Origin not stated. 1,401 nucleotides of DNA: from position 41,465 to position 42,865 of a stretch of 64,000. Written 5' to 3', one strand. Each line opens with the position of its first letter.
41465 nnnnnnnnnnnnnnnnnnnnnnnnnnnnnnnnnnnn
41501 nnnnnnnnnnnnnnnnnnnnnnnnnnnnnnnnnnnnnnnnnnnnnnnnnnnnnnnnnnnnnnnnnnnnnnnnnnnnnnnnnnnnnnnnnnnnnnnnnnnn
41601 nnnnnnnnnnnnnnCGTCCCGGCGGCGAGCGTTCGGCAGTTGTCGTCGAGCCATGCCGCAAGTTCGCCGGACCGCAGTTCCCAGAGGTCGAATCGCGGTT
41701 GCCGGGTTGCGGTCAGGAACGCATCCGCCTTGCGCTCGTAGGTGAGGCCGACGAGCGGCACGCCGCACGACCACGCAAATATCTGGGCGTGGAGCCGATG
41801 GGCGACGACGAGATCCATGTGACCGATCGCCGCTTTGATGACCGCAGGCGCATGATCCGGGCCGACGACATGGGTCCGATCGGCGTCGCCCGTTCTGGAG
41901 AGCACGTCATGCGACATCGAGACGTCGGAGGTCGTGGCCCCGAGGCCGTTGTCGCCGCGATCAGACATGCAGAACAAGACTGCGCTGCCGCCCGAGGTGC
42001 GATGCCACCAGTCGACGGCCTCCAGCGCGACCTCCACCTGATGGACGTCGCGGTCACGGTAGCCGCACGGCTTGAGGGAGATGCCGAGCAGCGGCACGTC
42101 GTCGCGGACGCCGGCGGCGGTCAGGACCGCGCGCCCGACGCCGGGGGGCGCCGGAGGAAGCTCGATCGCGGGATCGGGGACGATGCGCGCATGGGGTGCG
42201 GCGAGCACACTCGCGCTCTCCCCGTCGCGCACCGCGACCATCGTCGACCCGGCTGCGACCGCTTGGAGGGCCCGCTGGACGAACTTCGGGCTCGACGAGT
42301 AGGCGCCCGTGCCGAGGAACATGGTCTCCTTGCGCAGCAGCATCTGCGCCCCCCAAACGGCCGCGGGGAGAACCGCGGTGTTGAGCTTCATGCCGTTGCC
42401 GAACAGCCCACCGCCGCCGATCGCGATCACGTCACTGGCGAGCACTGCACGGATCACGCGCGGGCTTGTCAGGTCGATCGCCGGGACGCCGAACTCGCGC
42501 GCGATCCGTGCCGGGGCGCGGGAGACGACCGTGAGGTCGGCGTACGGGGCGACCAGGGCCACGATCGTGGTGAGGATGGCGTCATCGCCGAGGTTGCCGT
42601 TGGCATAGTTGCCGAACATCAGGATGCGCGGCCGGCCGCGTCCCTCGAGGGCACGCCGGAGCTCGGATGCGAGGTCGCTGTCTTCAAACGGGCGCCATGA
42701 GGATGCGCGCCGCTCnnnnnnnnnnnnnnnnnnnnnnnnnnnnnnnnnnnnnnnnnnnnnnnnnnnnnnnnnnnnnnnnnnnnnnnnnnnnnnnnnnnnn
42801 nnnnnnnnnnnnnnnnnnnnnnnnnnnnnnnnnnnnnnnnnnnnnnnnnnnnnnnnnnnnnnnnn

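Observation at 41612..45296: Single polypeptide combining A-PCP-TE with a polysaccharide pyruvyl-transferase domain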

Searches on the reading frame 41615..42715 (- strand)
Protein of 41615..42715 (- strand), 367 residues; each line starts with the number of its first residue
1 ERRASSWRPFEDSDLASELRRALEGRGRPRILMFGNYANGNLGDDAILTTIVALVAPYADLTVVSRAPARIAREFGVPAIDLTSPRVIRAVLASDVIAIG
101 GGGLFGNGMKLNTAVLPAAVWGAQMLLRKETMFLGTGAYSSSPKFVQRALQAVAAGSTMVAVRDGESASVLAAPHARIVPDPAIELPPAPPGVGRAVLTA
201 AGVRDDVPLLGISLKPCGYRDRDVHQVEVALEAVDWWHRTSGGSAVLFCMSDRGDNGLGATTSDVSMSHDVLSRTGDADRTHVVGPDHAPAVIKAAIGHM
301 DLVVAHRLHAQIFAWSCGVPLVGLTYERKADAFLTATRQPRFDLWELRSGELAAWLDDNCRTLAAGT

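Call 36: search_solved_structures(query=window:41615-42715:-, max_evalue=1, show_alignments=2)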
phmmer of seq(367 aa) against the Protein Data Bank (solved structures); distinct sequences matched with E-value up to 1: 1.
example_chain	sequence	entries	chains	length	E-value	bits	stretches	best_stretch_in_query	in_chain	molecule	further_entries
7quj_A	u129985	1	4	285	0.045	15.8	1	211-268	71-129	NsNEPS2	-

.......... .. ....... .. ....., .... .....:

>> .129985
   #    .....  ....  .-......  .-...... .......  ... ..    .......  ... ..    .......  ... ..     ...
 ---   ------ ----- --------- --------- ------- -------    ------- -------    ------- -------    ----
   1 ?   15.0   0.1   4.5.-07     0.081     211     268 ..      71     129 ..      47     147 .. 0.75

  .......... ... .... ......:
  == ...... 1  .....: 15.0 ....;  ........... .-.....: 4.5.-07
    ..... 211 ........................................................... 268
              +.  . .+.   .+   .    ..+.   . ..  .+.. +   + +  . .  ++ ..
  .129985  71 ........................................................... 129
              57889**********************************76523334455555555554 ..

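Call 39: find_homologous_proteins(query=window:41615-42715:-, max_evalue=0.001)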
Query window:41615-42715:- (367 aa): 27 proteins with E <= 0.001 among 8000 candidates.
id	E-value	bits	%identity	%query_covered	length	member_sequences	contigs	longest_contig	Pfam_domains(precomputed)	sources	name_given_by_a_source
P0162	1.9e-218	743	100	91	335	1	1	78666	PF04230.20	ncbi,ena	-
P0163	1.7e-106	374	54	88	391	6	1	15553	PF04230.20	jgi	jgi:polysaccharide pyruvyl transferase WcaK-like protein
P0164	1.8e-106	374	54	88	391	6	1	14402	PF04230.20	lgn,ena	-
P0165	6.3e-106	372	54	92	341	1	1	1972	PF04230.20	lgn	-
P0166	6.1e-105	369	53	94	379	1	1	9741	PF04230.20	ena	-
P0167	8.7e-105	369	52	95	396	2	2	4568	PF04230.20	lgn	-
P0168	1.4e-104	368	55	92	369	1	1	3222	PF04230.20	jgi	jgi:polysaccharide pyruvyl transferase WcaK-like protein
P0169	5.7e-103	363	52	94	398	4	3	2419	PF04230.20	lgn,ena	-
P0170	5.8e-103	363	52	94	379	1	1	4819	PF04230.20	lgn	-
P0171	9.3e-99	349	49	94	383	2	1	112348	PF04230.20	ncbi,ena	-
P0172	4.9e-93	330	50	96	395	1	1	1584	PF04230.20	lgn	-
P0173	4.4e-92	327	50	94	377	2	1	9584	PF04230.20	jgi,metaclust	metaclust:\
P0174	1.5e-87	312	47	89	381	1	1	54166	PF04230.20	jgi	jgi:polysaccharide pyruvyl transferase WcaK-like protein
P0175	2.5e-87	311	47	93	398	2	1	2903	PF04230.20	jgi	jgi:polysaccharide pyruvyl transferase WcaK-like protein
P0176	1.2e-82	296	45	96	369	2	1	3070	PF04230.20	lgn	-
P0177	1.0e-78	283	44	95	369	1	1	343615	PF04230.20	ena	-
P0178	7.7e-75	270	53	69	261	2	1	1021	PF04230.20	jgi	jgi:polysaccharide pyruvyl transferase WcaK-like protein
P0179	3.3e-21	94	31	82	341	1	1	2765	PF04230.20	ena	-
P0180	3.1e-16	77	30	81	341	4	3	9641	PF04230.20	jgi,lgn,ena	-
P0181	2.5e-11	61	25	88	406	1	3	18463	PF04230.20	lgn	-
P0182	5.7e-10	57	26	83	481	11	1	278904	PF04230.20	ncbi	-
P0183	1.0e-8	53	24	83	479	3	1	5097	PF04230.20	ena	-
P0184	2.0e-8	52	23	83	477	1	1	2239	PF04230.20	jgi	jgi:polysaccharide pyruvyl transferase CsaB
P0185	3.1e-6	44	29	82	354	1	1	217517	PF04230.20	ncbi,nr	ncbi:MAG: polysaccharide pyruvyl transferase CsaB [Fimbriimonadaceae bacterium]|nr:polysaccharide py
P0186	6.6e-6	43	24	85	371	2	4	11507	PF04230.20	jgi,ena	-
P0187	3.6e-5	41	33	44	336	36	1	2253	PF04230.20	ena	-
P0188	3.1e-4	38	26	82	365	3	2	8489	PF04230.20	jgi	jgi:polysaccharide pyruvyl transferase CsaB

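Call 40: find_encoding_contigs(protein=P0171, flank=10000, max_places=2)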
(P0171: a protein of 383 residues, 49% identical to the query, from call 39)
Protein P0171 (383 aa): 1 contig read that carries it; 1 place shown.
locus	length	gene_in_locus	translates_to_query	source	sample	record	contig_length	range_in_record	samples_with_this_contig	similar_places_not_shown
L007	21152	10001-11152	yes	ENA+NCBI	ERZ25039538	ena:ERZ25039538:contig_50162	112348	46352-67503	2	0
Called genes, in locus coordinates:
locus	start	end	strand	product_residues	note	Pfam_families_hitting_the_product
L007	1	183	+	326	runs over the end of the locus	PF01553:Acyltransferase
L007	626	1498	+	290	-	PF13641:Glyco_tranf_2_3 (weak), PF00535:Glycos_transf_2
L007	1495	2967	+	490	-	PF13439:Glyco_transf_4, PF13579:Glyco_trans_4_4, PF20706:GT4-conflict, PF00534:Glycos_transf_1, PF13692:Glyco_trans_1_4, PF13524:Glyco_trans_1_2 (weak)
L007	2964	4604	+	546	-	PF13231:PMT_2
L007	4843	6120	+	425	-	-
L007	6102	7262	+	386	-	PF13439:Glyco_transf_4, PF20706:GT4-conflict, PF00534:Glycos_transf_1, PF13692:Glyco_trans_1_4, PF13524:Glyco_trans_1_2 (weak)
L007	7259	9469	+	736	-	PF00501:AMP-binding, PF13193:AMP-binding_C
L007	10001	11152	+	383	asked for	PF04230:PS_pyruv_trans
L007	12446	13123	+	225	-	PF21780:DUF6875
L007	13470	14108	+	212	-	-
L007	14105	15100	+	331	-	PF10708:DUF2510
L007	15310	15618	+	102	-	PF13828:DUF4190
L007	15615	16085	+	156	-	-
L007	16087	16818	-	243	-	PF00392:GntR, PF13545:HTH_Crp_2 (faint), PF07702:UTRA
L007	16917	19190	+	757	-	PF00330:Aconitase, PF00694:Aconitase_C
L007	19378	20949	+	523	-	PF00989:PAS, PF08448:PAS_4, PF13185:GAF_2, PF00990:GGDEF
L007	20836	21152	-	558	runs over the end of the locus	PF12710:HAD, PF01553:Acyltransferase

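Call 41: find_encoding_contigs(protein=P0177, flank=10000, max_places=2)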
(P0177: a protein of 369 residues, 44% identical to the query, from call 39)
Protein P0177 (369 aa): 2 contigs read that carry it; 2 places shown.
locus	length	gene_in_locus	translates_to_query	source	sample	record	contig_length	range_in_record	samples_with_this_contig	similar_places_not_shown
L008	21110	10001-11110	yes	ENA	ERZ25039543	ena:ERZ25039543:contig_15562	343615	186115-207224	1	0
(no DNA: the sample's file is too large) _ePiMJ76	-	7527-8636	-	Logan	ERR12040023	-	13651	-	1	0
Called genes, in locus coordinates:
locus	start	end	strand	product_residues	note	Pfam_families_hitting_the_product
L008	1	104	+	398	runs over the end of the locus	PF00108:Thiolase_N, PF02803:Thiolase_C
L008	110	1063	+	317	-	PF03308:MeaB, PF02492:cobW (faint)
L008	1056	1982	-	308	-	PF09900:DUF2127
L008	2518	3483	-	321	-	PF03372:Exo_endo_phos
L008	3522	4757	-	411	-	-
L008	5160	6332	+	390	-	PF13439:Glyco_transf_4, PF13579:Glyco_trans_4_4, PF20706:GT4-conflict, PF00534:Glycos_transf_1, PF13692:Glyco_trans_1_4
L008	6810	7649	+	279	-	PF00535:Glycos_transf_2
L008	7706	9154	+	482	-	PF13439:Glyco_transf_4, PF13579:Glyco_trans_4_4 (weak), PF00534:Glycos_transf_1, PF13692:Glyco_trans_1_4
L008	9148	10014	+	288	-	PF02585:PIG-L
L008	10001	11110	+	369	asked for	PF04230:PS_pyruv_trans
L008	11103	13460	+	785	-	-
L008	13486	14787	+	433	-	-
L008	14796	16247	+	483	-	PF01943:Polysacc_synt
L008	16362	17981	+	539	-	PF01642:MM_CoA_mutase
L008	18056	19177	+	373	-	PF00085:Thioredoxin, PF14561:TPR_20 (weak)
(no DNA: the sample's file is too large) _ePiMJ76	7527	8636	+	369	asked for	PF04230:PS_pyruv_trans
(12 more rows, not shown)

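Call 42: find_encoding_contigs(protein=P0163, flank=10000, max_places=2)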
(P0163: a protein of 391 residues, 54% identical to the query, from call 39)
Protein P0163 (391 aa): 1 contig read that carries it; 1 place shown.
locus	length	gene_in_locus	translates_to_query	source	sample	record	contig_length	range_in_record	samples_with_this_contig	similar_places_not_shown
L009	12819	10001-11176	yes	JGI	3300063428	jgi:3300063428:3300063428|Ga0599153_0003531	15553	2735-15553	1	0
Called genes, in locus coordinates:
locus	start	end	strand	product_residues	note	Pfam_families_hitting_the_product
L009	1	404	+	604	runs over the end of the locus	PF12708:Pect-lyase_RHGA_epim, PF13229:Beta_helix (faint), PF25692:Phage_depo_C (weak)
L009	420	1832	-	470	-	PF13439:Glyco_transf_4, PF13579:Glyco_trans_4_4, PF20706:GT4-conflict, PF00534:Glycos_transf_1, PF13692:Glyco_trans_1_4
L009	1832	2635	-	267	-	PF00535:Glycos_transf_2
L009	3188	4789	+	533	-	-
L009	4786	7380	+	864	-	PF01943:Polysacc_synt, PF13439:Glyco_transf_4, PF13579:Glyco_trans_4_4, PF20706:GT4-conflict, PF00534:Glycos_transf_1, PF13524:Glyco_trans_1_2 (weak), PF13692:Glyco_trans_1_4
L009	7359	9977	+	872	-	PF00501:AMP-binding, PF13193:AMP-binding_C, PF00550:PP-binding, PF00561:Abhydrolase_1 (faint), PF00975:Thioesterase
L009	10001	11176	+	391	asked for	PF04230:PS_pyruv_trans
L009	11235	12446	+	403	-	PF12708:Pect-lyase_RHGA_epim (weak)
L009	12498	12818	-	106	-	?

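Call 44: search_protein_representatives(protein=window:41615-42715:-)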
Query: 367 residues. Proteins with E-value up to 0.001 (for the whole library): 3727; up to 1e-10: 903; up to 1e-30: 32. The best 150 are listed.
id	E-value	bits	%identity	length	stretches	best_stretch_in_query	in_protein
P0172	1.6e-93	329.9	51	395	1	5-356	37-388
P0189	4.9e-77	275.6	52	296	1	86-358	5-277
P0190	9.7e-71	254.9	44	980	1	2-357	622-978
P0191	2.4e-68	247.1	44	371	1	13-356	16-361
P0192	4.8e-68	246.0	40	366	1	23-358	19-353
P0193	1.2e-65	238.1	44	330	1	38-357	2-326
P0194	1.6e-59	218.0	41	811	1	11-356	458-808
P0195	3.0e-59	217.1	43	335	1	13-322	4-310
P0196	4.7e-51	190.2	42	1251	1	23-339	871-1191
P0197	6.1e-51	189.8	37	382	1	23-363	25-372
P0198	2.5e-50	187.8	39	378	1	13-360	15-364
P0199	6.6e-49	183.1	41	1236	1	14-356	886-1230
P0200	1.4e-46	175.5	34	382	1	17-358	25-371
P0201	1.5e-46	175.3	38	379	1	25-359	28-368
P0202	2.8e-46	174.5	34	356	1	18-358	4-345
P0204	4.2e-45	170.6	38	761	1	15-356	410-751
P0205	4.5e-45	170.5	35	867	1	9-360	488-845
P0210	8.8e-37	143.2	36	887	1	20-362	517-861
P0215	6.9e-34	133.7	34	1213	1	24-355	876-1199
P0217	3.2e-33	131.5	32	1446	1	17-357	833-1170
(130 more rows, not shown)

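Call 45: search_protein_families(library=pfam, proteins=[P0190, P0194, P0196, P0199, P0204, P0205, P0210, P0215, P0217], max_evalue=0.0001)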
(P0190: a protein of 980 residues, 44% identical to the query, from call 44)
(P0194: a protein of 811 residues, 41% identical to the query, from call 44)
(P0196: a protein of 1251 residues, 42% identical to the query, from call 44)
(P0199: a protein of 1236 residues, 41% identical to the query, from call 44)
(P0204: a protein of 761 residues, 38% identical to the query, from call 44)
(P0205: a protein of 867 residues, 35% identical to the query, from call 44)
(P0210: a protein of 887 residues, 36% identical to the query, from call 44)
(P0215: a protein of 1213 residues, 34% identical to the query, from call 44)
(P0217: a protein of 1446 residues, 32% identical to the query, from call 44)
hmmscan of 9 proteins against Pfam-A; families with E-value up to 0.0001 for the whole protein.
P0190 (980 aa): 6 families
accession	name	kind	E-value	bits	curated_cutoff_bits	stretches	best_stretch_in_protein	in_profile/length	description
PF13692.12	Glyco_trans_1_4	-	5e-33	114.8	27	1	451-590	3-142/142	Glycosyl transferases group 1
PF00534.26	Glycos_transf_1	-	3.2e-30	105.4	26.4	1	448-603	14-171/172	Glycosyl transferases group 1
PF04230.19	PS_pyruv_trans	-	2.9e-19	70.5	25.3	1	662-946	1-277/280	Polysaccharide pyruvyl transferase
PF13439.12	Glyco_transf_4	-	4.7e-13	49.9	28.5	1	284-439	2-168/170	Glycosyltransferase Family 4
PF13579.12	Glyco_trans_4_4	-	6e-11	43.4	29.7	1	284-436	1-158/158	Glycosyl transferase 4-like domain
PF20706.3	GT4-conflict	-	6.3e-11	42.3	26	1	410-554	150-310/385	Family 4 Glycosyltransferase in conflict systems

P0194 (811 aa): 2 families
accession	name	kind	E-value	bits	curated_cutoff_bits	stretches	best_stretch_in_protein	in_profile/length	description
PF04230.19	PS_pyruv_trans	-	8e-17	62.5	25.3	1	488-776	1-276/280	Polysaccharide pyruvyl transferase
PF01943.22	Polysacc_synt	-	8.4e-06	25.8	28.2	1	2-259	8-271/274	Polysaccharide biosynthesis protein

P0196 (1251 aa): 5 families
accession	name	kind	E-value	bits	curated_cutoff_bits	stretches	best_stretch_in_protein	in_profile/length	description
PF13692.12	Glyco_trans_1_4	-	1e-31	110.6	27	1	667-806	3-142/142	Glycosyl transferases group 1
PF00534.26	Glycos_transf_1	-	1.9e-31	109.4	26.4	1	662-817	12-169/172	Glycosyl transferases group 1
PF04230.19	PS_pyruv_trans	-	6.3e-24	85.8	25.3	1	889-1177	1-277/280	Polysaccharide pyruvyl transferase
PF20706.3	GT4-conflict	-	2.4e-15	56.9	26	1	623-770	148-310/385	Family 4 Glycosyltransferase in conflict systems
PF13524.12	Glyco_trans_1_2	-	9.6e-06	26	25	1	713-822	27-130/144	Glycosyl transferase-like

P0199 (1236 aa): 6 families
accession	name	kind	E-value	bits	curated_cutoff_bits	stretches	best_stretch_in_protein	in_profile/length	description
PF00534.26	Glycos_transf_1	-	1.9e-30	106.1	26.4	1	698-849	16-169/172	Glycosyl transferases group 1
PF13692.12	Glyco_trans_1_4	-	3.1e-29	102.5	27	1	698-838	2-142/142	Glycosyl transferases group 1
PF04230.19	PS_pyruv_trans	-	7.7e-16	59.3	25.3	1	915-1199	1-277/280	Polysaccharide pyruvyl transferase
PF13439.12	Glyco_transf_4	-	5.2e-15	56.3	28.5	1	514-680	2-169/170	Glycosyltransferase Family 4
PF20706.3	GT4-conflict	-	5.5e-15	55.7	26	1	644-802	144-310/385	Family 4 Glycosyltransferase in conflict systems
PF01943.22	Polysacc_synt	-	2.7e-11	43.9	28.2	1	36-307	3-271/274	Polysaccharide biosynthesis protein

P0204 (761 aa): 1 family
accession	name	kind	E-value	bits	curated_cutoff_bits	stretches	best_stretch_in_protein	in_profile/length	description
PF04230.19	PS_pyruv_trans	-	2.1e-16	61.1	25.3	1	488-720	59-277/280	Polysaccharide pyruvyl transferase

P0205 (867 aa): 1 family
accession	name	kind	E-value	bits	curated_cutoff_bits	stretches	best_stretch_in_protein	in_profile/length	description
PF04230.19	PS_pyruv_trans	-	1.3e-19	71.6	25.3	1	523-808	1-275/280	Polysaccharide pyruvyl transferase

P0210 (887 aa): 1 family
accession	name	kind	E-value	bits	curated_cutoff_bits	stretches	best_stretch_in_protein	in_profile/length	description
PF04230.19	PS_pyruv_trans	-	1.7e-16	61.4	25.3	1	539-823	1-276/280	Polysaccharide pyruvyl transferase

P0215 (1213 aa): 6 families
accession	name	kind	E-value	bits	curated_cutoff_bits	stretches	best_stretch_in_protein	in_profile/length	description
PF00534.26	Glycos_transf_1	-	9.2e-33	113.6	26.4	1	668-824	13-171/172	Glycosyl transferases group 1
PF13692.12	Glyco_trans_1_4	-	2.5e-32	112.5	27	1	671-810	2-141/142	Glycosyl transferases group 1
PF13439.12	Glyco_transf_4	-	1.5e-16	61.3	28.5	1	502-659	2-167/170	Glycosyltransferase Family 4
PF04230.19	PS_pyruv_trans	-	6.7e-16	59.5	25.3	1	893-1172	1-276/280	Polysaccharide pyruvyl transferase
PF13579.12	Glyco_trans_4_4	-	1.1e-11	45.8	29.7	1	502-657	1-158/158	Glycosyl transferase 4-like domain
PF20706.3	GT4-conflict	-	1e-10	41.6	26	1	650-775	173-310/385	Family 4 Glycosyltransferase in conflict systems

P0217 (1446 aa): 6 families
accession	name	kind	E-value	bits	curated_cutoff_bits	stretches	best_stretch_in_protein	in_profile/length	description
PF00534.26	Glycos_transf_1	-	3.4e-32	111.8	26.4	1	646-785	16-156/172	Glycosyl transferases group 1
PF13692.12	Glyco_trans_1_4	-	1.2e-31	110.3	27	1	646-783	2-138/142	Glycosyl transferases group 1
PF00535.33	Glycos_transf_2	-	1.5e-23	84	23.3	1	1222-1336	1-118/168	Glycosyl transferase family 2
PF20706.3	GT4-conflict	-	2.5e-16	60.1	26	1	606-811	157-383/385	Family 4 Glycosyltransferase in conflict systems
PF04230.19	PS_pyruv_trans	-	4.7e-15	56.7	25.3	1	855-1137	1-276/280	Polysaccharide pyruvyl transferase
PF13439.12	Glyco_transf_4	-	6.8e-11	42.9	28.5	1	464-629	2-169/170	Glycosyltransferase Family 4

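Call 56: find_encoding_contigs(protein=P0199, flank=10000, max_places=2)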
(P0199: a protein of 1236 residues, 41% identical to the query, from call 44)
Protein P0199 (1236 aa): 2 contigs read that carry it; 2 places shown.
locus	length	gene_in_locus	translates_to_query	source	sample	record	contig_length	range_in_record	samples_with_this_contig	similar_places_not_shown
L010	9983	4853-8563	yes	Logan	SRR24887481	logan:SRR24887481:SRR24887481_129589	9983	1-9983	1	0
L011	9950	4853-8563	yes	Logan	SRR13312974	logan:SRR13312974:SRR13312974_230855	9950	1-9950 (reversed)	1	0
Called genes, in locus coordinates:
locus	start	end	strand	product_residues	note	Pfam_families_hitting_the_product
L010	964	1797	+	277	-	PF00535:Glycos_transf_2, PF13641:Glyco_tranf_2_3 (weak)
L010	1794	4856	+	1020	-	PF13439:Glyco_transf_4, PF13579:Glyco_trans_4_4 (weak), PF20706:GT4-conflict, PF00534:Glycos_transf_1, PF13524:Glyco_trans_1_2 (weak), PF13692:Glyco_trans_1_4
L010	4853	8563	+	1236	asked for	PF01943:Polysacc_synt, PF13439:Glyco_transf_4, PF20706:GT4-conflict, PF00534:Glycos_transf_1, PF13692:Glyco_trans_1_4, PF04230:PS_pyruv_trans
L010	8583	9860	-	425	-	-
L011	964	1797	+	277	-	PF00535:Glycos_transf_2, PF13641:Glyco_tranf_2_3 (weak)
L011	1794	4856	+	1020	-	PF13439:Glyco_transf_4, PF13579:Glyco_trans_4_4 (weak), PF20706:GT4-conflict, PF00534:Glycos_transf_1, PF13524:Glyco_trans_1_2 (weak), PF13692:Glyco_trans_1_4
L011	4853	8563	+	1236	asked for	PF01943:Polysacc_synt, PF13439:Glyco_transf_4, PF20706:GT4-conflict, PF00534:Glycos_transf_1, PF13692:Glyco_trans_1_4, PF04230:PS_pyruv_trans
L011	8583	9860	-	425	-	-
